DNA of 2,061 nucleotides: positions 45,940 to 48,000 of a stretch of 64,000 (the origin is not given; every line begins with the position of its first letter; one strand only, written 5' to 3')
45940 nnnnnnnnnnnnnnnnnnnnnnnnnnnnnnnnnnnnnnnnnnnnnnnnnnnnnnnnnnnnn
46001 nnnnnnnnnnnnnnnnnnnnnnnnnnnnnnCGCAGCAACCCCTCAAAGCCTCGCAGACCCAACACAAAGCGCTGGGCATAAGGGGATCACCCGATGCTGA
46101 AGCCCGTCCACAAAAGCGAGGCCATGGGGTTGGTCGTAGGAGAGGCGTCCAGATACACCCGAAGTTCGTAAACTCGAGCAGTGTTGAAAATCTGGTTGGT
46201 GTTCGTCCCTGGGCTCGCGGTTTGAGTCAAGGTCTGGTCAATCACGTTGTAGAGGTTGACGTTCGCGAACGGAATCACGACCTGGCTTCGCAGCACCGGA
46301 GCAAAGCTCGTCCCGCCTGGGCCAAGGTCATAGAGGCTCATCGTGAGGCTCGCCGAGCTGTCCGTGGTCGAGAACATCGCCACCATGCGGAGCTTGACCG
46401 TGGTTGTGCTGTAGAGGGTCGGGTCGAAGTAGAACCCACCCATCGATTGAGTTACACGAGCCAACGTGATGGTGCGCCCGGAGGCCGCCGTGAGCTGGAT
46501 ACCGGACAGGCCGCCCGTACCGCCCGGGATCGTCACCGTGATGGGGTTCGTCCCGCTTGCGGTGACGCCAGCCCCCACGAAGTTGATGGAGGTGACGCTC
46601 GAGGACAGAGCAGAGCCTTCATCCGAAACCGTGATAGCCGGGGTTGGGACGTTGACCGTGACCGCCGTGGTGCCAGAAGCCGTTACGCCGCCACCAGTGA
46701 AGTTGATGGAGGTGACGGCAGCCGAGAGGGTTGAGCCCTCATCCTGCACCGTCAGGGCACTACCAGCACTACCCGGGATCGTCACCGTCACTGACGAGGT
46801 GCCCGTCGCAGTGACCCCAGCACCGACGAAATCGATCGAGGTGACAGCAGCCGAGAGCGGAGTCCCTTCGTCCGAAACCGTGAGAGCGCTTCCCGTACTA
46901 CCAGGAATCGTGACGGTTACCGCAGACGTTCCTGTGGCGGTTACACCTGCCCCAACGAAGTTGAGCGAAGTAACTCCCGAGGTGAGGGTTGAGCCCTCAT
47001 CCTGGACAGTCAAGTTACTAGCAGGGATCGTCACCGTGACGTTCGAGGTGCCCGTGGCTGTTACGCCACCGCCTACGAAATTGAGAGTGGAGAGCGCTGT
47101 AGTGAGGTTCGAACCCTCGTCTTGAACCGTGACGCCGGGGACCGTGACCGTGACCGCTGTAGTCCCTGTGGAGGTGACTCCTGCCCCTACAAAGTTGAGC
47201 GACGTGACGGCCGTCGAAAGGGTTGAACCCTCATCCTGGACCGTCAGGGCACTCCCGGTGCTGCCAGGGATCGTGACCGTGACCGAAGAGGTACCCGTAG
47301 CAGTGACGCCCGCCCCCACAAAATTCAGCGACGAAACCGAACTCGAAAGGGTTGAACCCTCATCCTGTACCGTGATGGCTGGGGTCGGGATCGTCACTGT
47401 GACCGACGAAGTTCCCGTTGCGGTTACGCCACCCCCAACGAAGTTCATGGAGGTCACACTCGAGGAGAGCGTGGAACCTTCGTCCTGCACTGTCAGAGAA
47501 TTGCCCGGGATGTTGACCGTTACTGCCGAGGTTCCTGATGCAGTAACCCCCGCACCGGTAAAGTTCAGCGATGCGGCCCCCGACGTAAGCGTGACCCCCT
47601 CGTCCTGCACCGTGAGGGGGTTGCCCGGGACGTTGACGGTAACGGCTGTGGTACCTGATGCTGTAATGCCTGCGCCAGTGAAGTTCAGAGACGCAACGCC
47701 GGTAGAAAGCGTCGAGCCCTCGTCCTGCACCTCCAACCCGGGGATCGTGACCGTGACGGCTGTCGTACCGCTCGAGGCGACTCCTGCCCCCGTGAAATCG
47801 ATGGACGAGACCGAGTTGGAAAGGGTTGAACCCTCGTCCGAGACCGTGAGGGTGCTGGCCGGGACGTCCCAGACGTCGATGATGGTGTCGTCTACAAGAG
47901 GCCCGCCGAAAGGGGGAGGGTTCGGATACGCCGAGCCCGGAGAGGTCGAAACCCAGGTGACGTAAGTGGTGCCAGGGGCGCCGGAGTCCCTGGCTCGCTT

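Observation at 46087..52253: Two repeat-shaft proteins share an N-terminal anchor motif and 11-12 tandem repeats of 35-42 aa, with different tips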

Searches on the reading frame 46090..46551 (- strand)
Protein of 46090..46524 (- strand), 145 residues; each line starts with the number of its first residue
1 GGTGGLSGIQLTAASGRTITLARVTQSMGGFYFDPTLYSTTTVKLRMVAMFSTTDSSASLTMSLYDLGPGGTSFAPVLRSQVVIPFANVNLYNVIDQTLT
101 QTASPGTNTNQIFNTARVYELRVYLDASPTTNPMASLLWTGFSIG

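Call 48: find_homologous_proteins(query=window:46090-46524:-, max_evalue=1)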
Query seq(145 aa): 39 candidates shared short words with the query, none scored E <= 1.

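Call 55: search_solved_structures(query=A7, max_evalue=10, show_alignments=1)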
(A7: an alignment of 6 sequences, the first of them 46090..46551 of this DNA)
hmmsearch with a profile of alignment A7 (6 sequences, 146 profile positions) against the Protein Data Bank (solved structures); distinct sequences matched with E-value up to 10: 0.

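Call 61: predict_structure(alignment_id=A7)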
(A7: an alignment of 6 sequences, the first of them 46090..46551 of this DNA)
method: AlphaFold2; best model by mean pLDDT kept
length: 154 residues; sequences in the alignment: 6
mean_pLDDT: 80.8   pTM: 0.76
mean pLDDT of the five models: 80.8, 77.7, 72.5, 70.5, 68.8
residues with pLDDT >= 90: 37; 70-90: 95; 50-70: 9; < 50: 13
segments of 3 or more residues with pLDDT < 50: 1-13
pLDDT, mean of each block of 10 residues (from residue 1): 36 59 83 88 81 88 88 89 88 82 89 78 90 86 84 84
secondary structure, 60 per line:
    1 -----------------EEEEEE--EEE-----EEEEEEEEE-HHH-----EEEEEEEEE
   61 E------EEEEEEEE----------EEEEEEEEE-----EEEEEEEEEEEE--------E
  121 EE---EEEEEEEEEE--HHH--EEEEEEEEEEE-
elements in order: E18-23 E26-28 E34-42 E52-61 E68-75 E86-94 E100-111 E120-122 E126-135 E143-153
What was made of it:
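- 46090..46518 (-): R1 tip, ~143 aa, all-beta jelly roll. AF2 pLDDT 80.8, pTM 0.76 (call 61).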

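Call 65: fold_search(model_id=the predicted structure, library=viral)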
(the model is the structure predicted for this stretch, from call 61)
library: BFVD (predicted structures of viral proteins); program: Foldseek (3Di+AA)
matches with E <= 10: 1839; with E <= 0.001: 97
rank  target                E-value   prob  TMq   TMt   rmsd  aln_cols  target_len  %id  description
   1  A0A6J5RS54            9.8e-06  1.00  0.54  0.08   4.0       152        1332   15  Dockerin domain-containing protein [uncultured Caudovirales phage]
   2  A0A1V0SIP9            1.4e-05  1.00  0.55  0.44  12.0       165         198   13  Uncharacterized protein [Klosneuvirus KNV1]
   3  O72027                1.6e-05  1.00  0.49  0.18  10.7       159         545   15  Structural polyprotein (Fragment) [Avian infectious bursal disease virus]
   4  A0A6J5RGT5            3.5e-05  1.00  0.59  0.45   3.5       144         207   17  Collagen triple helix repeat [uncultured Caudovirales phage]
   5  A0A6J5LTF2            3.7e-05  1.00  0.55  0.16   7.1       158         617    8  Uncharacterized protein [uncultured Caudovirales phage]
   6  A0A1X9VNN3            4.3e-05  1.00  0.50  0.40  10.6       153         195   16  Uncharacterized protein [Mimivirus AB-566-O17]
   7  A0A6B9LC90            5.1e-05  1.00  0.51  0.19   7.7       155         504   10  Structural protein [Flavobacterium phage vB_FspS_lillamy9-6]
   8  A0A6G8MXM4            5.1e-05  1.00  0.43  0.16  18.3       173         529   13  Collagen-like triple helix repeat-containing protein [Cedratvirus kamchatka]
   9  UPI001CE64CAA         5.4e-05  1.00  0.54  0.13   4.9       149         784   13  (no name look-up for this kind of identifier)
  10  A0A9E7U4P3            6.3e-05  1.00  0.54  0.24  11.2       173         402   13  (no name in the UniProt tables at hand)
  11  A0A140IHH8            6.6e-05  1.00  0.48  0.38   5.6       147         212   14  VP2 protein (Fragment) [Avian infectious bursal disease virus]
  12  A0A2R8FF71            7.0e-05  1.00  0.43  0.20  16.8       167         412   14  Collagen-like protein (Fragment) [Brazilian cedratvirus IHUMI]
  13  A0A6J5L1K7            7.4e-05  1.00  0.45  0.33   6.0       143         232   15  Uncharacterized protein (Fragment) [uncultured Caudovirales phage]
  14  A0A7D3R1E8            7.8e-05  1.00  0.56  0.47   3.5       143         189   12  Uncharacterized protein [Fadolivirus FV1/VV64]
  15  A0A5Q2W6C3            7.8e-05  1.00  0.38  0.08  12.4       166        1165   14  (no name in the UniProt tables at hand)
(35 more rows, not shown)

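Call 95: fold_search(model_id=the predicted structure, library=pdb)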
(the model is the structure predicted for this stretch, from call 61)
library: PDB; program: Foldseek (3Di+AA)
matches with E <= 10: 1592; with E <= 0.001: 32
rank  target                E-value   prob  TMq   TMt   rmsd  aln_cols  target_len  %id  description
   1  7vrn_A                8.9e-05  1.00  0.52  0.23   5.6       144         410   15  Structure of infectious bursal disease virus Gt strain (released 2022-03-30)
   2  7vrn_B                1.4e-04  1.00  0.51  0.22   5.2       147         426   15  Structure of infectious bursal disease virus Gt strain (released 2022-03-30)
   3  7vrp_J                1.4e-04  0.98  0.30  0.13  20.3       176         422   13  Structure of infectious bursal disease virus Gx strain (released 2022-03-30)
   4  7vrn_C                2.3e-04  1.00  0.49  0.22   5.7       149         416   15  Structure of infectious bursal disease virus Gt strain (released 2022-03-30)
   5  2df7_N                2.6e-04  1.00  0.50  0.22   5.5       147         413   14  Crystal structure of infectious bursal disease virus VP2 subviral particle (released 2006-06-27)
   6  7vrn_I                2.7e-04  1.00  0.44  0.19  15.4       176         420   12  Structure of infectious bursal disease virus Gt strain (released 2022-03-30)
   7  1wce_K                2.8e-04  1.00  0.54  0.23   5.3       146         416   15  Crystal structure of the T13 IBDV viral particle reveals a missing link in icosahedral viruses evolution (released 2005-04-06)
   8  1wce_I                2.8e-04  1.00  0.54  0.23   5.3       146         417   15  Crystal structure of the T13 IBDV viral particle reveals a missing link in icosahedral viruses evolution (released 2005-04-06)
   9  1wce_J                2.8e-04  1.00  0.54  0.23   5.3       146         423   15  Crystal structure of the T13 IBDV viral particle reveals a missing link in icosahedral viruses evolution (released 2005-04-06)
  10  1wce_M                2.8e-04  1.00  0.54  0.23   5.3       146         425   15  Crystal structure of the T13 IBDV viral particle reveals a missing link in icosahedral viruses evolution (released 2005-04-06)
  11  1wce_G                2.8e-04  1.00  0.54  0.23   5.3       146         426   15  Crystal structure of the T13 IBDV viral particle reveals a missing link in icosahedral viruses evolution (released 2005-04-06)
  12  1wce_E                2.8e-04  1.00  0.54  0.23   5.3       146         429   15  Crystal structure of the T13 IBDV viral particle reveals a missing link in icosahedral viruses evolution (released 2005-04-06)
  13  1wce_F                2.8e-04  1.00  0.54  0.22   5.3       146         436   15  Crystal structure of the T13 IBDV viral particle reveals a missing link in icosahedral viruses evolution (released 2005-04-06)
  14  1wcd                  3.0e-04  1.00  0.50  0.22   5.7       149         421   16  Crystal structure of IBDV T1 virus-like particle reveals a missing link in icosahedral viruses evolution (released 2005-04-05)
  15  7vrp_I                3.2e-04  1.00  0.45  0.20   9.2       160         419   12  Structure of infectious bursal disease virus Gx strain (released 2022-03-30)
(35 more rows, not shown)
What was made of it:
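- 46090..46518 (-): Foldseek results in calls 65 and 95.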

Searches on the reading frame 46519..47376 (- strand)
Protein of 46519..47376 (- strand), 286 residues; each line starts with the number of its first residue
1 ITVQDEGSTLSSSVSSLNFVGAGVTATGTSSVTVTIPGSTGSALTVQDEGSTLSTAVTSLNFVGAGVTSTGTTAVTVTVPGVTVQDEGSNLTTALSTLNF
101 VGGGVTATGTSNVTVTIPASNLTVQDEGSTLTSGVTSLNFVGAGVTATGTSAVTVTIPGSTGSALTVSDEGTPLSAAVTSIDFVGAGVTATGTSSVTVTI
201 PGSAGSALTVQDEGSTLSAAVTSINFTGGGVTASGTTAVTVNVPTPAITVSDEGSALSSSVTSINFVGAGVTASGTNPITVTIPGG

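Call 52: predict_structure(alignment_id=A5)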
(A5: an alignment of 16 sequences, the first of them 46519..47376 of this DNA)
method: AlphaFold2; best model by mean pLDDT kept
length: 286 residues; sequences in the alignment: 16
mean_pLDDT: 42.2   pTM: 0.25
mean pLDDT of the five models: 42.2, 39.4, 37.8, 37.6, 35.1
residues with pLDDT >= 90: 0; 70-90: 13; 50-70: 25; < 50: 248
segments of 3 or more residues with pLDDT < 50: 1-11, 13-23, 26-32, 42-258
pLDDT, mean of each block of 10 residues (from residue 1): 37 45 47 53 43 40 40 40 31 35 39 41 35 35 39 39 37 31 38 42 39 34 39 44 42 42 66 73 65
secondary structure, 60 per line:
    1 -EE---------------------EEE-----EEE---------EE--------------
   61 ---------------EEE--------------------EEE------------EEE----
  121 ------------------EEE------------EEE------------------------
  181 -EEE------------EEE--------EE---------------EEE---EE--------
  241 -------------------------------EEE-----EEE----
elements in order: E25-27 E33-35 E76-78 E99-101 E114-116 E139-141 E154-156 E182-184 E197-199 E225-227 E272-274 E280-282
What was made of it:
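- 46519..47850 (-): R1 shaft: 11 units of 38-43 aa (aa 57-500). An AlphaFold2 monomer model of 7 units gave pLDDT 42 (call 52).
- On Phage tail fibre / receptor-binding protein (functional class): Only monomer AF2 was available, and the shaft model had pLDDT 42 (call 52).
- The AF2 monomer model is not confident (pLDDT 42, call 52). The shaft fold could not be modelled (call 52), so 'rod' is an inference from context.
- Tried and rejected: (1) AlphaFold2 of a 7-unit shaft segment with a 16-row alignment gave pLDDT 42 (call 52).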

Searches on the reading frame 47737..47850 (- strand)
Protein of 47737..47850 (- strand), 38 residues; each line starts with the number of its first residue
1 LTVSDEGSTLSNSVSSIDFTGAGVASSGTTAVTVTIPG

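Call 19: search_solved_structures(query=A1, max_evalue=10, show_alignments=3)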
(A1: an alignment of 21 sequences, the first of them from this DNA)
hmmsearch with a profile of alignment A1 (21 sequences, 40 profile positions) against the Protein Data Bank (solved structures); distinct sequences matched with E-value up to 10: 8.
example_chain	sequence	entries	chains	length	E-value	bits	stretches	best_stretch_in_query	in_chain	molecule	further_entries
9mkg_C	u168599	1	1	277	1.4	12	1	4-35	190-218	Myeloid cell surface antigen CD33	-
6b51_A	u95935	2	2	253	2.3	11.3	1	9-31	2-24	Sulfotransferase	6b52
6b53_A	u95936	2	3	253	2.3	11.3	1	9-31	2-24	Sulfotransferase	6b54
5tiv_A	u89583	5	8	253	2.3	11.3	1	9-31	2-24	Sulfotransferase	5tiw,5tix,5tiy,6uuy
3c8f_A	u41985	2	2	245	2.5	11.1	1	17-32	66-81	Pyruvate formate-lyase 1-activating enzyme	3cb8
5ihb_A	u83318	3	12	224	6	9.9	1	4-31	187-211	Myeloid cell surface antigen CD33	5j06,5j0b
7aw6_A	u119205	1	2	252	7.8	9.6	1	4-31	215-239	Myeloid cell surface antigen CD33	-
8fo0_A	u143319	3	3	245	9.7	9.3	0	17-32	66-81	Pyruvate formate-lyase 1-activating enzyme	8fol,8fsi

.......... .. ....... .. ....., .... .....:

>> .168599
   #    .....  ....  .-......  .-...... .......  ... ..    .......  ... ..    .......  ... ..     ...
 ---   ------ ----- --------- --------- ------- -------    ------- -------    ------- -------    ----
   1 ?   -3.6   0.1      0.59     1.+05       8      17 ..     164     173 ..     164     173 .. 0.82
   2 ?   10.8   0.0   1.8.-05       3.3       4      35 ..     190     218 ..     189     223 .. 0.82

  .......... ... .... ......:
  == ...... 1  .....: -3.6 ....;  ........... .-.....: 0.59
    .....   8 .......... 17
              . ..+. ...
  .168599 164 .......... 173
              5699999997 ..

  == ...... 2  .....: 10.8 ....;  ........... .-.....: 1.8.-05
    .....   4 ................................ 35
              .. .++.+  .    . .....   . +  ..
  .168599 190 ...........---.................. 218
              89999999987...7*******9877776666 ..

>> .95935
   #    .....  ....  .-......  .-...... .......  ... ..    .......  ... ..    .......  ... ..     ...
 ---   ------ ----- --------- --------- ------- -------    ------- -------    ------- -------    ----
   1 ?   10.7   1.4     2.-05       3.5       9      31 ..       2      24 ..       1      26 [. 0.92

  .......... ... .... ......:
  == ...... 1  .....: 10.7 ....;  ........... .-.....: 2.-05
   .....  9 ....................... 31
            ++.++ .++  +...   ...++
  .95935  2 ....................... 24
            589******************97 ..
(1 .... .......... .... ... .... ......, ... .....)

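Call 69: find_related_loci(query=A1, collection=genome_contigs, flank=8000)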
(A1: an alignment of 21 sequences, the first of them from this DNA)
Query A1 (38 aa) in genome_contigs; peptide patterns used: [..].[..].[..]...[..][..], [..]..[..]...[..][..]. (x = any residue, [..] = any of these).
52 stretches matched a pattern; 21 encode a relative of the query (tblastn E <= 1e-3); 21 distinct loci.
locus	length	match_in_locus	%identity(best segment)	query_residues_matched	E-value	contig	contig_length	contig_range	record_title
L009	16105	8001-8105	57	3-37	2e-9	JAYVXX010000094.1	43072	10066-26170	MAG: Candidatus Paceibacterota bacterium isolate GL85_DN_metabinner_41_sub GL85_DN_metabinner_41_sub_93, whole genome sh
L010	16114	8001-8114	55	1-37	2e-7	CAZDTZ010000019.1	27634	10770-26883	MAG TPA_asm: uncultured Candidatus Saccharibacteria bacterium isolate SRP200132_co1_471 genome assembly, contig: NODE_29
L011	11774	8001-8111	51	3-38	6e-7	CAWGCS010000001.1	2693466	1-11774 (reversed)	MAG: uncultured Chloroflexia bacterium isolate MFD05942.bin.1.304 genome assembly, contig: contig_3988, whole genome sho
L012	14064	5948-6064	49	1-38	1e-6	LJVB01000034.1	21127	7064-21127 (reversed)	MAG: Acidithiobacillales bacterium SM1_46 WOR1_30_36_3072, whole genome shotgun sequence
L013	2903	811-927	51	1-38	2e-6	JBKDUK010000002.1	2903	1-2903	MAG: Planctomycetaceae bacterium isolate samp_4355_maxbin_574 samp_4355_6707, whole genome shotgun sequence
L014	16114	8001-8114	50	1-37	2e-6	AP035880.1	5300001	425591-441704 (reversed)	Flavobacteriaceae bacterium GF1 DNA, complete genome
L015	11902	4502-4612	54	1-36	2e-6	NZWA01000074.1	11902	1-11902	MAG: Flavobacteriales bacterium isolate NAT55 36580, whole genome shotgun sequence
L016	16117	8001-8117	51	1-38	3e-6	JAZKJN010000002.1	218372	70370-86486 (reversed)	MAG: Patescibacteria group bacterium isolate ADI_DC_SW_02_SPN_11032020-bin123 DCSW02SPN_B123_0_000000000002, whole genom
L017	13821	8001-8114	45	1-37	1e-5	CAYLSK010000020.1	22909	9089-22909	MAG TPA_asm: uncultured Anaerolineaceae bacterium isolate SRP119689_co1_178 genome assembly, contig: NODE_2930_length_22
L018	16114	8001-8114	47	1-37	1e-5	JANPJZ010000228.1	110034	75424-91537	MAG: Rhodobacter sp. isolate VAR_61_metabat_336 VAR_61_k141_4054102, whole genome shotgun sequence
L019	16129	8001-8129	47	1-38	2e-5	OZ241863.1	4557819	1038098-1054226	MAG: Spirochaetia bacterium isolate 5eda55f6-7d73-4064-946f-addbc1f4c2cc genome assembly, chromosome: 1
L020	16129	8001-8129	47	1-38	2e-5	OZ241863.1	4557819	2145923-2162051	MAG: Spirochaetia bacterium isolate 5eda55f6-7d73-4064-946f-addbc1f4c2cc genome assembly, chromosome: 1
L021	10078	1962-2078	51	1-38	3e-5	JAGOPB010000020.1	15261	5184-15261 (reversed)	MAG: Candidatus Paceibacterota bacterium isolate Gw_Bodden_bin_284 Gw_Bodden_4928_length_15261_cov_8.260341, whole genom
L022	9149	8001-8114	47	1-37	3e-5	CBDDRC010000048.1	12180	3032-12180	uncultured bacterium isolate s13_120 genome assembly, contig: s13_120.fak141_126599, whole genome shotgun sequence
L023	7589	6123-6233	54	3-38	5e-5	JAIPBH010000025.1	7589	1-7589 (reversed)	MAG: Flavobacteriaceae bacterium isolate Tobar13m-G22 Tobar13m-C8026, whole genome shotgun sequence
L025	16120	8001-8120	45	1-38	8e-5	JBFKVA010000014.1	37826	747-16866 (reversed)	MAG: Acidimicrobiia bacterium isolate Mix_sand23.2022.09.Z.28 k141_287085_length_37826_cov_29.9385, whole genome shotgun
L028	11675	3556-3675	40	1-37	7e-4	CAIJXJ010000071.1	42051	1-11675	MAG: uncultured Methylobacillus sp. isolate A14_bin-1995 genome assembly, contig: bin-1995:071/315, whole genome shotgun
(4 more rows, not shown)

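Call 94: search_protein_families(library=pfam, proteins=[L014:7017-9818:+, L019:7716-10649:+, L016:7836-11864:+, L012:5432-8122:+, L018:7449-8939:+, L009:7683-10331:+, L028:3061-5697:+, L025:7425-9092:+], max_evalue=0.001)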
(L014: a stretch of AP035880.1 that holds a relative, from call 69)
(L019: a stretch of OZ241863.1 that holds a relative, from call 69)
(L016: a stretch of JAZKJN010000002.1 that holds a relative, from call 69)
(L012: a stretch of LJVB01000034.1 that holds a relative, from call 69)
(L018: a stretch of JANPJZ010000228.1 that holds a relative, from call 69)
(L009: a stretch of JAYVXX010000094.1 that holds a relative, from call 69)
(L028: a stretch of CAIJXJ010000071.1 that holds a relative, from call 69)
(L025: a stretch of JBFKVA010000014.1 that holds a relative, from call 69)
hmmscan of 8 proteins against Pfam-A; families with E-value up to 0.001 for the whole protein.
L014:7017-9818:+ (934 aa): 0 families

L019:7716-10649:+ (978 aa): 0 families

L016:7836-11864:+ (1343 aa): 1 family
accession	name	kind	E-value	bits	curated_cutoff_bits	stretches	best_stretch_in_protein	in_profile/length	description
PF13884.11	Peptidase_S74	-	1.8e-10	41.4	22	1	1102-1158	1-56/58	Chaperone of endosialidase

L012:5432-8122:+ (897 aa): 0 families

L018:7449-8939:+ (497 aa): 0 families

L009:7683-10331:+ (883 aa): 2 families
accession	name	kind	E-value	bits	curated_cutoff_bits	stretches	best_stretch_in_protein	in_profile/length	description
PF19264.4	DUF5907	-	1.7e-08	35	27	1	603-652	10-56/80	Repeat of unknown function (DUF5907)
PF01391.23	Collagen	-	3.1e-08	33.7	27.2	1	45-102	1-58/60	Collagen triple helix repeat (20 copies)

L028:3061-5697:+ (879 aa): 3 families
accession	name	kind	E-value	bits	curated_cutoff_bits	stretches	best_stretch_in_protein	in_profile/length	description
PF16655.11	PhoD_N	-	2.7e-06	28.3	30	1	501-555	27-85/90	PhoD-like phosphatase, N-terminal domain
PF07603.17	Lcl_C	-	2.1e-05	25.2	34.9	1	722-875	18-117/117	Lcl C-terminal domain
PF16656.11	Pur_ac_phosph_N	-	0.00045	21.2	30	1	509-566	45-93/93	Purple acid Phosphatase, N-terminal domain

L025:7425-9092:+ (556 aa): 1 family
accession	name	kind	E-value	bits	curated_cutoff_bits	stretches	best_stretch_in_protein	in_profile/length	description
PF18573.7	BclA_C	-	0.00076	19.8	38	1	266-358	22-107/128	BclA C-terminal domain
